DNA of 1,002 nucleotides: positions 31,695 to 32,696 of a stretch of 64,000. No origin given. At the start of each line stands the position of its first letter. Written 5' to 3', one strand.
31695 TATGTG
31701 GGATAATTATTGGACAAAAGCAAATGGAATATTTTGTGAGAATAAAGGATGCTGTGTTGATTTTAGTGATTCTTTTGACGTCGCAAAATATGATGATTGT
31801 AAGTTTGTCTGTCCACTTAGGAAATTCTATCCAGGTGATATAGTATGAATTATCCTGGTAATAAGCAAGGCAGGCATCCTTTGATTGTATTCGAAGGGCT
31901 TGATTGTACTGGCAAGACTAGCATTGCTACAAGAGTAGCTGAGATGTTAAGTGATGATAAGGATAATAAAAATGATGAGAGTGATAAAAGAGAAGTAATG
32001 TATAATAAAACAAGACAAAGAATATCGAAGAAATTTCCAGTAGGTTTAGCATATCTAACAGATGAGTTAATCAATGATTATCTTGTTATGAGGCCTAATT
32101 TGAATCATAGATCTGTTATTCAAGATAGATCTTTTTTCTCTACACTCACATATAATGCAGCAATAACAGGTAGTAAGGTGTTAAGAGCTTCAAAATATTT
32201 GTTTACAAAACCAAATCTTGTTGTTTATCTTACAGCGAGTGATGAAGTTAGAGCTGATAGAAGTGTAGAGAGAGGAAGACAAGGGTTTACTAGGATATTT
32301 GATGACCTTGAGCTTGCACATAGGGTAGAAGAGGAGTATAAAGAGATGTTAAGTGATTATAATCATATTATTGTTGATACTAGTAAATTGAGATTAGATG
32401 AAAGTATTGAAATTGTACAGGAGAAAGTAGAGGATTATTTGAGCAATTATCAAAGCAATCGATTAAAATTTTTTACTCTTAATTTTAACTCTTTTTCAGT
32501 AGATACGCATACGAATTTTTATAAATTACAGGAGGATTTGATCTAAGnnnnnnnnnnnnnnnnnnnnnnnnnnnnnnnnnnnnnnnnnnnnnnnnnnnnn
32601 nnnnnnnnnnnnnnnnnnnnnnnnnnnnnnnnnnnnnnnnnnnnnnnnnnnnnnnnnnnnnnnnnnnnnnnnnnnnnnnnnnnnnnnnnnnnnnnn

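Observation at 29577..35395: Candidate undescribed biosynthetic/modification operon: two radical-SAM/SPASM enzymes, two P-loop kinases, and a DUF362-ferredoxin protein, tightly translationally coupled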

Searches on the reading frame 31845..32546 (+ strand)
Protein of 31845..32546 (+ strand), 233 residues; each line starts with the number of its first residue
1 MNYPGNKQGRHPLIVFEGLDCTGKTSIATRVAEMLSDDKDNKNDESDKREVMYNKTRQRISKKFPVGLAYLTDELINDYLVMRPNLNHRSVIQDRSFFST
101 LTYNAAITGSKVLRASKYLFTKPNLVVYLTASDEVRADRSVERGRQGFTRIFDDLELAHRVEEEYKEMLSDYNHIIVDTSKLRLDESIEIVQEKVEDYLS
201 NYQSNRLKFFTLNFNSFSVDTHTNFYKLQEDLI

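Call 3: search_protein_families(library=pfam, proteins=[window:31845-32546:+], max_evalue=0.01)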
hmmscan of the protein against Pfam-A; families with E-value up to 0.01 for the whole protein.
window:31845-32546:+ (233 aa): 8 families
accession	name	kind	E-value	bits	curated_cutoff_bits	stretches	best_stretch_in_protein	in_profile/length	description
PF02223.23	Thymidylate_kin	-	1.4e-14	54.6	27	1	16-181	1-176/185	Thymidylate kinase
PF13238.12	AAA_18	-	8.7e-05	23.4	29.4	1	14-145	1-113/128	AAA domain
PF02224.24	Cytidylate_kin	-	0.00022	21.5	26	1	120-196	127-210/211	Cytidylate kinase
PF13671.12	AAA_33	-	0.0013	19.5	27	1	13-150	1-125/143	AAA domain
PF01712.25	dNK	-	0.0036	17.5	27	1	16-192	3-188/203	Deoxynucleoside kinase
PF08433.16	KTI12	-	0.0043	17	22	0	12-47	2-28/271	Chromatin associated protein KTI12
PF13521.12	AAA_28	-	0.0052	17.4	27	0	14-174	2-151/164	AAA domain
PF14740.11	DUF4471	-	0.0093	15.7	25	0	41-196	194-288/303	Domain of unknown function (DUF4471)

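Call 4: search_protein_families(library=ncbifam, proteins=[window:31845-32546:+], max_evalue=0.01)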
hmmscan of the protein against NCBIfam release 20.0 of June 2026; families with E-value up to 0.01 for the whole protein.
window:31845-32546:+ (233 aa): 8 families
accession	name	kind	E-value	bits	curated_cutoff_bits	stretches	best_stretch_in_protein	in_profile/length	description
TIGR00041.1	DTMP_kinase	equivalog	5.7e-16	58.8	83.25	1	13-181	6-187/196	dTMP kinase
TIGR02173.1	cyt_kin_arch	equivalog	9.7e-06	25.7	102.1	1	121-195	88-168/169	(d)CMP kinase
NF007071.0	PRK09518.1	equivalog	1.6e-05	23.6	953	1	123-220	151-247/706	bifunctional cytidylate kinase/GTPase Der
NF005923.0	PRK07933.1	equivalog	6.8e-05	22.3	193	0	113-168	123-182/213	dTMP kinase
NF008816.0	PRK11860.1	equivalog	0.0035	15.5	943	0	119-204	571-656/662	bifunctional 3-phosphoshikimate 1-carboxyvinyltransferase/cytidylate kinase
NF010553.0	PRK13947.1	equivalog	0.004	17.4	204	0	14-39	4-29/173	shikimate kinase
NF003828.1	PRK05416.1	equivalog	0.0043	16.6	244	1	126-218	82-168/278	RNase adapter RapZ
TIGR00017.1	cmk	equivalog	0.009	15.7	135.55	0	120-193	135-215/217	(d)CMP kinase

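Call 57: search_protein_families(library=padloc, proteins=[window:31845-32546:+], max_evalue=0.001)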
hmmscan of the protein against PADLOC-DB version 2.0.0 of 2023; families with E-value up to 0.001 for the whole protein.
window:31845-32546:+ (233 aa): 2 families
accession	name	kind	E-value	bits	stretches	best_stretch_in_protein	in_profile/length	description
PDLC04690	PDC-M51B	-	8.2e-12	43.3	1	89-202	79-187/191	-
PDLC02911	VakA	-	2.8e-10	39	1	14-182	5-150/163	-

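Call 94: search_solved_structures(query=window:31845-32543:+, max_evalue=0.01)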
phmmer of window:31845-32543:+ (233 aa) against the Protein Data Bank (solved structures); distinct sequences matched with E-value up to 0.01: 6.
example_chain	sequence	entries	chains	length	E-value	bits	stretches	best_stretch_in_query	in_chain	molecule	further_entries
2v54_A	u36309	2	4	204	2.5e-06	30.6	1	10-192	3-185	THYMIDYLATE KINASE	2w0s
2ccg_A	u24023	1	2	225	0.0011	22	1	13-176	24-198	THYMIDYLATE KINASE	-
4mqb_A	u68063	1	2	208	0.0012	21.9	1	13-176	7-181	Thymidylate kinase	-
4dwj_A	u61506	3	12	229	0.0013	21.7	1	13-176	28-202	Thymidylate kinase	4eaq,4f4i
2ccj_A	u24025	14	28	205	0.0014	21.6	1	14-176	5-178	THYMIDYLATE KINASE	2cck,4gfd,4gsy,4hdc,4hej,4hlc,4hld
2plr_A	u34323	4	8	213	0.0061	19.5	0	12-190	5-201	Probable thymidylate kinase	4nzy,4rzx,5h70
